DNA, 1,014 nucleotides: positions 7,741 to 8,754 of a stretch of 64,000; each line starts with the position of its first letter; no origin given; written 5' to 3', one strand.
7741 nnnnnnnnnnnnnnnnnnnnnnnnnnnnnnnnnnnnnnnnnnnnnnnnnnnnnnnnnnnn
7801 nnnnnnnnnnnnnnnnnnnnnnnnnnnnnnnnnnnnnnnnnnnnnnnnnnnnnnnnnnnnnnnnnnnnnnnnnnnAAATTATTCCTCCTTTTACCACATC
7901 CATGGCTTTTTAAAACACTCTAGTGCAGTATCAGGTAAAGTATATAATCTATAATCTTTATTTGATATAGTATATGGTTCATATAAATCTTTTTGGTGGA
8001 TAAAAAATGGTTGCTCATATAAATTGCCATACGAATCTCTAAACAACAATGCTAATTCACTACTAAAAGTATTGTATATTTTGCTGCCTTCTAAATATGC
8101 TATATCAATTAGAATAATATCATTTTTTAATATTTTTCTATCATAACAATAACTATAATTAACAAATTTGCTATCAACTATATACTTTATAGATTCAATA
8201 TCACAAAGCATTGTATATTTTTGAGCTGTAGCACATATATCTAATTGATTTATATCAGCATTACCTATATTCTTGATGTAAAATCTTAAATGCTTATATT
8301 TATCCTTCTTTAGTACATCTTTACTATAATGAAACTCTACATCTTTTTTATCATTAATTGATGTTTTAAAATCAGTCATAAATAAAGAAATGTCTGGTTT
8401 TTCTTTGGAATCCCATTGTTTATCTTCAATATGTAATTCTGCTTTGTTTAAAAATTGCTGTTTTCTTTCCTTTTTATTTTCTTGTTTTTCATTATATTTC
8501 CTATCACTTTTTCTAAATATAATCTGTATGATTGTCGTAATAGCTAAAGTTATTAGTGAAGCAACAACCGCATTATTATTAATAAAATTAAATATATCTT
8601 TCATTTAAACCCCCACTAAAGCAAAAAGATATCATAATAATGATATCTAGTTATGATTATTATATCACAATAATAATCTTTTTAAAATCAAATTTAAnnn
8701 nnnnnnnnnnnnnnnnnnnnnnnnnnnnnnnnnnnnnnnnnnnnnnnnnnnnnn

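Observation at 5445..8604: Three-gene operon: TM protein, PHP-phosphoesterase/ABC-ATPase fusion, small protein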

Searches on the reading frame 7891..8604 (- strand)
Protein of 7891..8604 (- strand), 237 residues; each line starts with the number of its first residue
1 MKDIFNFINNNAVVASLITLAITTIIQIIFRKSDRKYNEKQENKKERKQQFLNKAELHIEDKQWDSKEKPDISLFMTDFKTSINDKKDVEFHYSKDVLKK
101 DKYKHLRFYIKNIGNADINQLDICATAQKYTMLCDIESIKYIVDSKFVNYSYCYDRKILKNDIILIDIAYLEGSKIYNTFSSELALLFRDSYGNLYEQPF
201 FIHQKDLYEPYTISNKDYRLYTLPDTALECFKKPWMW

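Call 3: search_protein_families(library=pfam, proteins=[window:7891-8604:-], max_evalue=0.01)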
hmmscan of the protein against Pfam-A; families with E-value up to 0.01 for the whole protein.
window:7891-8604:- (237 aa): 0 families

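Call 4: search_protein_families(library=padloc, proteins=[window:7891-8604:-], max_evalue=0.01)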
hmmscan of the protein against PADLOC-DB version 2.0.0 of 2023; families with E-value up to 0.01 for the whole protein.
window:7891-8604:- (237 aa): 0 families

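Call 5: search_protein_families(library=ncbifam, proteins=[window:7891-8604:-], max_evalue=0.01)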
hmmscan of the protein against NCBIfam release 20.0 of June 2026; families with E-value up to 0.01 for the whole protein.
window:7891-8604:- (237 aa): 0 families

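Call 18: find_homologous_proteins(query=window:7891-8604:-, max_evalue=0.001)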
Query window:7891-8604:- (237 aa): 169 proteins with E <= 0.001 among 352 candidates; the best 120 are listed.
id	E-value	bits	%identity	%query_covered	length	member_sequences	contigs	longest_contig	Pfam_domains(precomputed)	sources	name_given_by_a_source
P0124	1.0e-141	488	93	100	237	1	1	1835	-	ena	-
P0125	1.2e-141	488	93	100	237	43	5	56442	-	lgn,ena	-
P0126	1.5e-141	488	93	100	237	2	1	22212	-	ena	-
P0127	6.5e-141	486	92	100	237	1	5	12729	-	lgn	-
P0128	2.1e-140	484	92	100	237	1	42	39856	-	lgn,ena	-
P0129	8.3e-140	482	92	100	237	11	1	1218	-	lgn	-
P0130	9.3e-140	482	92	100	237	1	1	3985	-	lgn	-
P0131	1.0e-139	482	92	100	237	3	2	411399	-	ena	-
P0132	1.3e-139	481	92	100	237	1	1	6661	-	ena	-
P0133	2.1e-139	481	90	100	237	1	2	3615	-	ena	-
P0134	2.1e-139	481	92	100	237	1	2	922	-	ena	-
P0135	3.8e-139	480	92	100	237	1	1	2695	-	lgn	-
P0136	1.6e-138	478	92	100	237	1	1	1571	-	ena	-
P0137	5.5e-138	476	92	100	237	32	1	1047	-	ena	-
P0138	7.9e-138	476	90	100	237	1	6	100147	-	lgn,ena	-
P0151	2.2e-126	438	82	100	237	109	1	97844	-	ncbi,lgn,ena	-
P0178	6.1e-107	375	73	100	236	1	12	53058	-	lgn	-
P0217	5.5e-98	345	66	100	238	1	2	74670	-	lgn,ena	-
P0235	6.6e-94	332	65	100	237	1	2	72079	-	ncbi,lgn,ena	-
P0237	1.1e-92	328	63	99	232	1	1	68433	-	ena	-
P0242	4.5e-90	319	62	100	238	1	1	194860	-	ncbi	-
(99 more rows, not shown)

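Call 19: find_encoding_contigs(protein=P0131, flank=6000, max_places=3)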
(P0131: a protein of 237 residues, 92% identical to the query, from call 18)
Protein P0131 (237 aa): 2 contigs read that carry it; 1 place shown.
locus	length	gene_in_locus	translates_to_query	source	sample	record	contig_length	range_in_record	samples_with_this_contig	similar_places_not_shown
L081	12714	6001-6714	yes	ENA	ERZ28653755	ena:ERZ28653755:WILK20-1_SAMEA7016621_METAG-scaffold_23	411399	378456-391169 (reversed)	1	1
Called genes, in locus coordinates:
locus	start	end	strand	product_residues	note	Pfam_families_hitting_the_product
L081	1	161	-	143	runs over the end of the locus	-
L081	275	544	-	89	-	PF13730:HTH_36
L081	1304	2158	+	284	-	PF02086:MethyltransfD12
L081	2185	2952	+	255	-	PF01555:N6_N4_Mtase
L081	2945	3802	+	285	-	PF04556:DpnII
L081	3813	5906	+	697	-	PF03235:GmrSD_N, PF07510:GmrSD_C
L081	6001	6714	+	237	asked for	-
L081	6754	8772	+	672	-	-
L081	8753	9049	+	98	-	-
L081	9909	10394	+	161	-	-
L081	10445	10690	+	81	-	-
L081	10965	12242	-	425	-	PF03009:GDPD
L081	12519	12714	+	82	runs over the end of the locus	-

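Call 20: find_encoding_contigs(protein=P0242, flank=6000, max_places=3)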
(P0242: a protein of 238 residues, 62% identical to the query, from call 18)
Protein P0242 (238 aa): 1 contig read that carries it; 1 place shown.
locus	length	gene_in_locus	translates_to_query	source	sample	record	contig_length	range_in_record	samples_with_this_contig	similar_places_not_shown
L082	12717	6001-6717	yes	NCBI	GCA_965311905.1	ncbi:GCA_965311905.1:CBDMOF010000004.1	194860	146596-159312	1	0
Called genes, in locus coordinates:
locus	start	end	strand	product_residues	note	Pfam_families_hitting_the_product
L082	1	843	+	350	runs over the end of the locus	PF00145:DNA_methylase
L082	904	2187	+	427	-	-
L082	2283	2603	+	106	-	PF12643:MazG-like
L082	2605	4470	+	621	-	PF04851:ResIII (faint), PF20720:nSTAND3 (faint), PF09848:SLFN-g3_helicase, PF13401:AAA_22 (weak)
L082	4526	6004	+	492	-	PF28123:DUF8370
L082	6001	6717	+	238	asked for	-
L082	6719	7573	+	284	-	-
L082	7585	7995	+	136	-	PF00293:NUDIX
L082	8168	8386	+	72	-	-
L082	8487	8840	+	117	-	-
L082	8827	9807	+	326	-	PF15731:MqsA_antitoxin (weak), PF01381:HTH_3 (weak), PF13274:SocA_Panacea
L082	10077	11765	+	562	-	PF00005:ABC_tran, PF02463:SMC_N (weak)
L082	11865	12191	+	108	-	-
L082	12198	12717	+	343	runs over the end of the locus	PF01381:HTH_3 (faint)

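Call 24: search_protein_families(library=padloc, proteins=[L081:6754-8772:+, L081:8753-9049:+, L082:4526-6004:+, L082:6719-7573:+, L082:6001-6717:+], max_evalue=1)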
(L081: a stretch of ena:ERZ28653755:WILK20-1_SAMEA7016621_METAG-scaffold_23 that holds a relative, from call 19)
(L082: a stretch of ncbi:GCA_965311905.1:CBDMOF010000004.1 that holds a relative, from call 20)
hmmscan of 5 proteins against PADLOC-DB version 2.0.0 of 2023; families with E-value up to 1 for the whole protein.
L081:6754-8772:+ (672 aa): 7 families
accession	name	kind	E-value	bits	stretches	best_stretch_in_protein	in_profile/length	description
PDLC04680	PDC-M49A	-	3.5e-185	615.4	1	1-672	1-674/674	-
PDLC04678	PDC-M49A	-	2e-102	341.7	1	2-671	3-680/681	-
PDLC04679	PDC-M49A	-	4.1e-44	149.2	1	146-670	7-539/541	-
PDLC04164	AriA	-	3.2e-08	31.4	1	540-615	171-246/253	-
PDLC04135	mad3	-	5.8e-06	24.1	1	473-604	209-326/374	mads_3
PDLC04176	HEC-01A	-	8.6e-05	20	1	556-626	272-342/371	-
PDLC04710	PDC-M56A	-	0.00041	17.4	1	223-291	5-74/382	-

L081:8753-9049:+ (98 aa): 3 families
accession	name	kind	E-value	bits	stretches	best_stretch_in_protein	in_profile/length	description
PDLC04682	PDC-M49B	-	1.4e-19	68.7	1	1-96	1-95/97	-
PDLC04681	PDC-M49B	-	9e-14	49.8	1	1-90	1-91/94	-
PDLC04683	PDC-M49B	-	4.1e-08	31.6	1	1-96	1-97/135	-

L082:4526-6004:+ (492 aa): 2 families
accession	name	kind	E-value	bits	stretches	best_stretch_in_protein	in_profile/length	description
PDLC04597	PDC-M36A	-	7.1e-46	155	2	3-261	8-268/457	-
PDLC04598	PDC-M36A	-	2.4e-17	61.4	2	126-254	2-134/330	-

L082:6719-7573:+ (284 aa): 0 families

L082:6001-6717:+ (238 aa): 0 families

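Call 44: find_encoding_contigs(protein=P0151, flank=5000, max_places=3)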
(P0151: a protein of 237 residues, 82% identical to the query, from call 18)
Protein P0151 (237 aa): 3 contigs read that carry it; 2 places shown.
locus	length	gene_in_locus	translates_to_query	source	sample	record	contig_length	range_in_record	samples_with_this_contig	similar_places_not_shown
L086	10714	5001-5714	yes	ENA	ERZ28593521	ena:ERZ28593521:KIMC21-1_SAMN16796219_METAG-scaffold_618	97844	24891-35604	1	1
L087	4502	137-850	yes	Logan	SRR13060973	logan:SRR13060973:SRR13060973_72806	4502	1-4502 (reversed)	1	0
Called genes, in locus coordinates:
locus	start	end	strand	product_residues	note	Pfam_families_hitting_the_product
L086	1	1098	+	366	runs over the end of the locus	PF00145:DNA_methylase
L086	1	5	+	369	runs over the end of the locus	PF00145:DNA_methylase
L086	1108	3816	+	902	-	PF07728:AAA_5, PF28529:McrB_lid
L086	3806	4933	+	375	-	PF10117:McrBC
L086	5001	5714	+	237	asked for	-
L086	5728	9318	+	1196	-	-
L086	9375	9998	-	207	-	PF00665:rve (weak), PF13683:rve_3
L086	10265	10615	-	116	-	PF01527:HTH_Tnp_1, PF13518:HTH_28 (weak)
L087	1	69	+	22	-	?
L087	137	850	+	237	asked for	-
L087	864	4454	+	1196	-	-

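Call 45: find_encoding_contigs(protein=P0217, flank=5000, max_places=3)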
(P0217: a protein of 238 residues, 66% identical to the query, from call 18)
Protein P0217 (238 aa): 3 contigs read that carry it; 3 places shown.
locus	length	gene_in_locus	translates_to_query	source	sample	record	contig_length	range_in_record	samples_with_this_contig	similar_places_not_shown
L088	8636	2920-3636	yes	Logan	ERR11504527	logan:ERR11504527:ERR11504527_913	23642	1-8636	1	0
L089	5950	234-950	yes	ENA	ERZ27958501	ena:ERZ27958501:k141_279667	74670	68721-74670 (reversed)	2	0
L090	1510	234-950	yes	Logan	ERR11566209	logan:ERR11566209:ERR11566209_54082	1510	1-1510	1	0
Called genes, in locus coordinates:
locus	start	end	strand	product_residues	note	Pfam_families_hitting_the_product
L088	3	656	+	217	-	?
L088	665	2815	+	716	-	PF03235:GmrSD_N, PF07510:GmrSD_C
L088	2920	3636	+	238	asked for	-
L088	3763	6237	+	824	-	PF13476:AAA_23 (weak)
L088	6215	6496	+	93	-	-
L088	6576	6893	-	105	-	-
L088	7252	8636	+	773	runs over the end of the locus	PF04313:HSDR_N (faint), PF13588:HSDR_N_2, PF00270:DEAD, PF04851:ResIII, PF18766:SWI2_SNF2, PF08463:EcoEI_R_C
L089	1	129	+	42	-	?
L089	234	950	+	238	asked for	-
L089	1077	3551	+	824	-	PF13476:AAA_23 (weak)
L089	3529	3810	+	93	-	-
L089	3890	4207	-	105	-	-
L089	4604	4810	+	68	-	-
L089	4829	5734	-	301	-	PF02811:PHP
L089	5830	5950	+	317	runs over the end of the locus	-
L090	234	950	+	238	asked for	-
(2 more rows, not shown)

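Call 46: search_protein_families(library=padloc, proteins=[L088:3763-6237:+, L088:6215-6496:+, L086:5728-9318:+], max_evalue=0.01)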
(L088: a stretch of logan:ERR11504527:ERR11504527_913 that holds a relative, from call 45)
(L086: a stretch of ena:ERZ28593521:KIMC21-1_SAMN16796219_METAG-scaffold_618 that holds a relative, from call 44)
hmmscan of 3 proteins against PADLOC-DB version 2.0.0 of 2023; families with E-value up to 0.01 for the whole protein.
L088:3763-6237:+ (824 aa): 15 families
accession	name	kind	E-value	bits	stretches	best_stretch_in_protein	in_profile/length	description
PDLC02208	Ppl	-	1.5e-08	31.2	1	448-811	520-890/894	-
PDLC00290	PtuA1|PtuA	-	4.6e-08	30.8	2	713-795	270-350/414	AAA ATPase domain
PDLC00298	PtuA1|PtuA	-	2e-07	28.5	1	275-327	3-56/423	AAA ATPase domain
PDLC00277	PtuA1|PtuA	-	5e-07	27.3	1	275-327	3-55/423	AAA ATPase domain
PDLC00311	PtuA1|PtuA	-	1.8e-06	25.2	1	275-327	3-55/455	AAA ATPase domain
PDLC00278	PtuA1|PtuA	-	1.9e-06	25.4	1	275-321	3-49/436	AAA ATPase domain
PDLC00071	GajA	-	1.4e-05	22.1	1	274-326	2-54/588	AAA ATPase domain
PDLC04135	mad3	-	1.5e-05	22.7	1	274-538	1-244/374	mads_3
PDLC04168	GajA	-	1.5e-05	21.9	1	276-323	5-52/570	-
PDLC00310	PtuA1|PtuA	-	2e-05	21.9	1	275-320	3-48/443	AAA ATPase domain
PDLC02979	AriA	-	9.9e-05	20.3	1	274-532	2-273/373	-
PDLC00276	PtuA1|PtuA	-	0.00011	19.7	1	712-799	95-180/239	AAA ATPase domain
PDLC04178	HEC-01A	-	0.00034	17.8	0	273-315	7-48/399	-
PDLC00269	PtuA1|PtuA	-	0.00069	17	0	274-327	2-64/446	AAA ATPase domain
PDLC00301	PtuA1|PtuA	-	0.0015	15.6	1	732-779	300-347/429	AAA ATPase domain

L088:6215-6496:+ (93 aa): 0 families

L086:5728-9318:+ (1196 aa): 16 families
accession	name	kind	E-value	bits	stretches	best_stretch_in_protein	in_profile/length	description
PDLC03991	PD-Lambda-4_A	-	6.3e-150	499.2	1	126-1189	176-1273/1283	-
PDLC03990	PD-Lambda-4_A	-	1.8e-62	209.6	1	296-1189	6-931/943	-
PDLC04772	PDC-M68A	-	2.9e-26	91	1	12-117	8-113/253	-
PDLC00739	Effector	-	2.2e-18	64.7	1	6-113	5-112/378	Endonuclease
PDLC01997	SAVED1--SAVED_HNH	-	2.1e-16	58.4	1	25-113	22-108/368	-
PDLC00746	Effector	-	2e-14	51.4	1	25-111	33-118/389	Endonuclease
PDLC00740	Effector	-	2.6e-10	37.6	1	42-108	46-116/391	Endonuclease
PDLC00742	Effector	-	1.2e-09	35.5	1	4-114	116-226/527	Endonuclease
PDLC01998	SAVED1--SAVED_HNH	-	1.7e-09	34.9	1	5-115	110-220/506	-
PDLC00749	Effector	-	4.6e-09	33.8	1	30-111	35-119/395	Endonuclease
PDLC00406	SduA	-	1.3e-08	33.3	1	10-117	19-121/326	DUF4263 domain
PDLC04773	PDC-M68A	-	3.2e-07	28.6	1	67-114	1-48/200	-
PDLC00751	Effector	-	2.4e-06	24.9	1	5-109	127-231/530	Endonuclease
PDLC01999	SAVED1--SAVED_HNH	-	5.6e-06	23.6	1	43-100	47-105/387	-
PDLC00743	Effector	-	0.0039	14.4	1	39-113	30-108/384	Endonuclease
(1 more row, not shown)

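Call 48: search_protein_families(library=ncbifam, proteins=[L088:3763-6237:+, L081:6754-8772:+, L088:6215-6496:+, L081:8753-9049:+], max_evalue=0.001)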
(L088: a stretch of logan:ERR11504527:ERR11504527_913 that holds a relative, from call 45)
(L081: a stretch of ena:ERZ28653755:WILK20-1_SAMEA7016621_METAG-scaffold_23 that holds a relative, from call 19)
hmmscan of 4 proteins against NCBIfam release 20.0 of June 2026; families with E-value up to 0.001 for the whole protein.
L088:3763-6237:+ (824 aa): 4 families
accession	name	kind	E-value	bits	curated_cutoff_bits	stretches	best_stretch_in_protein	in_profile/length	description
NF045780.1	TrlF_fam_ATP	equivalog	6e-45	154.3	350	2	3-672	4-705/944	TrlF family AAA-like ATPase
NF042955.1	Ppl_antiphage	equivalog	2.4e-10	39.1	1000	1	414-811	454-880/882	anti-phage protein Ppl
NF045781.1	Spaf1101_AAA_ATP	equivalog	3.3e-05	22.5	475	1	43-813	103-832/836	Spaf_1101 family AAA-like ATPase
NF047739.1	antiphage_MADS3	equivalog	5.7e-05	22.4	420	0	275-316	2-42/427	methylation-associated defense system AAA family ATPase MAD3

L081:6754-8772:+ (672 aa): 15 families
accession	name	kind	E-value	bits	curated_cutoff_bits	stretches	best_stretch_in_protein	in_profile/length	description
NF045780.1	TrlF_fam_ATP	equivalog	3.8e-17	62.3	350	2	3-427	7-500/944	TrlF family AAA-like ATPase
TIGR00972.1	3a0107s01c2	equivalog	1e-07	31.6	343.2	1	534-601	138-202/248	phosphate ABC transporter ATP-binding protein PstB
TIGR03375.1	type_I_sec_LssB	subfamily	5.1e-07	28.3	693.1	1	533-604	596-664/696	type I secretion system permease/ATPase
TIGR02857.1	CydD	equivalog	6.3e-06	25.4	435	1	534-604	452-519/529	thiol reductant ABC exporter subunit CydD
TIGR03608.1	L_ocin_972_ABC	subfamily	2.8e-05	23.7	254.85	1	536-604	130-196/206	putative bacteriocin export ABC transporter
NF038032.1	CehA_McbA_metalo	domain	3.3e-05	23.5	80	1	3-79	4-78/315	CehA/McbA family metallohydrolase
TIGR02673.1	FtsE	equivalog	0.00011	21.9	264.85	1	536-606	133-201/214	cell division ATP-binding protein FtsE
TIGR04406.1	LPS_export_lptB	equivalog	0.00016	21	240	1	529-602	123-195/239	LPS export ABC transporter ATP-binding protein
NF040873.1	AztA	equivalog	0.00029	20.5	220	1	538-603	117-180/191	zinc ABC transporter ATP-binding protein AztA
TIGR02324.1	CP_lyasePhnL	equivalog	0.00045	19.7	256.3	1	539-598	148-204/224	phosphonate C-P lyase system protein PhnL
TIGR04521.1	ECF_ATPase_2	equivalog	0.00058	19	330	0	527-601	131-204/279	energy-coupling factor transporter ATPase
NF010864.0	PRK14271.1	equivalog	0.00076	18.7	561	0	538-602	161-222/276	phosphate ABC transporter ATP-binding protein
NF007601.2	PRK10247.1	equivalog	0.00081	18.9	292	0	529-602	120-192/204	iron efflux ABC transporter ATP-binding subunit FetA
TIGR00955.1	3a01204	subfamily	0.00081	18.1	736.35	0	536-617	162-241/617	pigment precursor permease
TIGR02868.1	CydC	equivalog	0.00091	18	329.05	0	534-600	465-529/530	thiol reductant ABC exporter subunit CydC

L088:6215-6496:+ (93 aa): 0 families

L081:8753-9049:+ (98 aa): 0 families

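Call 62: search_protein_families(library=phrogs, proteins=[window:7891-8604:-], max_evalue=0.01)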
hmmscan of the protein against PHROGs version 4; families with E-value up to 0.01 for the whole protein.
window:7891-8604:- (237 aa): 0 families

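Call 64: find_encoding_contigs(protein=P0235, flank=5000, max_places=2)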
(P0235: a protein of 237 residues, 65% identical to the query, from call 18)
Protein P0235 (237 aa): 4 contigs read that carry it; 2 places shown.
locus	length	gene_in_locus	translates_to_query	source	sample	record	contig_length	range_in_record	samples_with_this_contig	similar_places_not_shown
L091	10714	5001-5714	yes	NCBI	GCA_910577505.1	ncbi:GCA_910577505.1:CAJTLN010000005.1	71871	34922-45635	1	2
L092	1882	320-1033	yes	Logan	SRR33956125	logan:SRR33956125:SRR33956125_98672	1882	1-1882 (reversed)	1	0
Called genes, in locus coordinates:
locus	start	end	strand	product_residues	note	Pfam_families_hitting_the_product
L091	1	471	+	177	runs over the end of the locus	PF13207:AAA_17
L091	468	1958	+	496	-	-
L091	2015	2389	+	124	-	PF04266:ASCH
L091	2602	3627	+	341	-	PF10463:Peptidase_U49 (weak)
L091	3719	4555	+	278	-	PF02661:Fic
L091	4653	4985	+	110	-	-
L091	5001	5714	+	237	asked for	-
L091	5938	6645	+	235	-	PF01048:PNP_UDP_1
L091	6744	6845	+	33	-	-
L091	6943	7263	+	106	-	-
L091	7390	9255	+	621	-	PF00128:Alpha-amylase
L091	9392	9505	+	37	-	-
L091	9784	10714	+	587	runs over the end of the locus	PF01336:tRNA_anti-codon, PF01409:tRNA-synt_2d (faint), PF00152:tRNA-synt_2, PF02938:GAD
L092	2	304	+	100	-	?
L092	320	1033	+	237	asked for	-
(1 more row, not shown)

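Call 65: find_encoding_contigs(protein=P0237, flank=5000, max_places=2)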
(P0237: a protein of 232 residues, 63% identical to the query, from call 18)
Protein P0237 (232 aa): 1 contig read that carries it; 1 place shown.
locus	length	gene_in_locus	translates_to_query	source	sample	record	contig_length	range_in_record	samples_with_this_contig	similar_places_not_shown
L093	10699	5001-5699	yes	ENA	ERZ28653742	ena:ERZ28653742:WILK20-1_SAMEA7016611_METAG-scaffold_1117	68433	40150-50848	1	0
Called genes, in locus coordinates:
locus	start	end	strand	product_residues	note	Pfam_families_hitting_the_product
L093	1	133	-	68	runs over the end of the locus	-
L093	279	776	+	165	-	-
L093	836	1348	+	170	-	PF09851:SHOCT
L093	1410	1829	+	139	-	PF01243:PNPOx_N, PF16242:Pyrid_ox_like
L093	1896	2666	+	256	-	-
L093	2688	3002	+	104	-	PF12643:MazG-like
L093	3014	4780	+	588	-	PF00004:AAA (faint), PF09848:SLFN-g3_helicase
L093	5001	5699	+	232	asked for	-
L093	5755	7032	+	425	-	-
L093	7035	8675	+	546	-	PF02463:SMC_N, PF13175:AAA_15, PF13476:AAA_23, PF13555:AAA_29 (faint), PF13304:AAA_21, PF20469:OLD-like_TOPRIM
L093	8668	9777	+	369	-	PF01443:Viral_helicase1 (faint), PF13245:AAA_19, PF00580:UvrD-helicase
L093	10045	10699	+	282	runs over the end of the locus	-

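Call 66: find_encoding_contigs(protein=P0178, flank=5000, max_places=4)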
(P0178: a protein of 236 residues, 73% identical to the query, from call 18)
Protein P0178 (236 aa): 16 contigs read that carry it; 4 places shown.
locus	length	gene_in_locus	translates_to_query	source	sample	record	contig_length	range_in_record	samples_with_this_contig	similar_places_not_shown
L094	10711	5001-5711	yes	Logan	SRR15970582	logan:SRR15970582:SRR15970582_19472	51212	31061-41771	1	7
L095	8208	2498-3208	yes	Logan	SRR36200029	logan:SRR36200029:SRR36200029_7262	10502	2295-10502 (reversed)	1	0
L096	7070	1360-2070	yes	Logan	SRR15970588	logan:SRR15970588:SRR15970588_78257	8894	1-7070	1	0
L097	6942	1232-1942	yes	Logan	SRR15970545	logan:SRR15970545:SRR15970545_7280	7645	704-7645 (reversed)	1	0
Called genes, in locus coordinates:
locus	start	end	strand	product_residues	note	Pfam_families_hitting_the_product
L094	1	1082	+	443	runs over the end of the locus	PF02976:MutH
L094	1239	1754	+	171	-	-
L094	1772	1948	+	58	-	-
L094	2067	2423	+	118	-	-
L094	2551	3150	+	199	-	PF13643:DUF4145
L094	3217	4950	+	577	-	PF00078:RVT_1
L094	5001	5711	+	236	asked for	-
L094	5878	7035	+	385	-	PF12686:DUF3800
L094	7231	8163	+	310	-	-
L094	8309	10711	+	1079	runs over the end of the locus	PF20720:nSTAND3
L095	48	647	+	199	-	PF13643:DUF4145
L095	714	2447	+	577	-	PF00078:RVT_1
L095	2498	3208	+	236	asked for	-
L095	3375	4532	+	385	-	PF12686:DUF3800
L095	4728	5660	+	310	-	-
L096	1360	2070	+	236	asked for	-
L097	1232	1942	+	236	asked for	-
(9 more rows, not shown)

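Call 81: search_solved_structures(query=A5, max_evalue=1)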
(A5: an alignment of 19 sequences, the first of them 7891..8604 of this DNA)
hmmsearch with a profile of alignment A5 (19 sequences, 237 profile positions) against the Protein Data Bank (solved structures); distinct sequences matched with E-value up to 1: 0.

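Call 94: find_related_loci(query=A5, collection=metagenome_contigs, flank=5000)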
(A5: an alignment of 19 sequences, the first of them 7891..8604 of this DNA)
Query A5 (237 aa) in metagenome_contigs; peptide patterns used: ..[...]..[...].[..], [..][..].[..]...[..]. (x = any residue, [..] = any of these).
598 stretches matched a pattern (row limit reached: there are more); 17 encode a relative of the query (tblastn E <= 1e-3); 16 distinct loci.
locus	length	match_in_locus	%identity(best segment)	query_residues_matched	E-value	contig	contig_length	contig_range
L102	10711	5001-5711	92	1-237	6e-146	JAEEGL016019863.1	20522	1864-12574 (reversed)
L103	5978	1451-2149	86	1-237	2e-134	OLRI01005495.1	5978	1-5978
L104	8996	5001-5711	81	1-237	3e-131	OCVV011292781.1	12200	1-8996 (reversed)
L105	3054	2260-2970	80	1-237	6e-128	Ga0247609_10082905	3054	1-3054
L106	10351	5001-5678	87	12-237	3e-121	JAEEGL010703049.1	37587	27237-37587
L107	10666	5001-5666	82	1-222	3e-121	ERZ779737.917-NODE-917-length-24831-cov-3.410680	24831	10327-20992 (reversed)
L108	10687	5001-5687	79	9-237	7e-112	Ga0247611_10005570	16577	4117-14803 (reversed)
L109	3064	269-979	71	1-237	5e-108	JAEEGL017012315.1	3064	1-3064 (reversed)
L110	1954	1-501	93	71-237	7e-109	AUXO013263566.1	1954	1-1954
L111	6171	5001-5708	63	1-237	2e-100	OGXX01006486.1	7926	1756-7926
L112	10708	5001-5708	63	1-237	2e-100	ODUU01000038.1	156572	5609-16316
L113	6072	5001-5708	63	1-237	2e-100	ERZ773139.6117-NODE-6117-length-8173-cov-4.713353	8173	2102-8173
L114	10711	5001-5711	83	1-237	2e-135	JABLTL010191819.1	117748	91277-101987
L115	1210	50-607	65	50-237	4e-77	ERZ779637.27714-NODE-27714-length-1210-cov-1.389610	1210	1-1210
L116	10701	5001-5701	56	1-237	3e-66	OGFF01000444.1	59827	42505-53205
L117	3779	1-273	90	147-237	5e-52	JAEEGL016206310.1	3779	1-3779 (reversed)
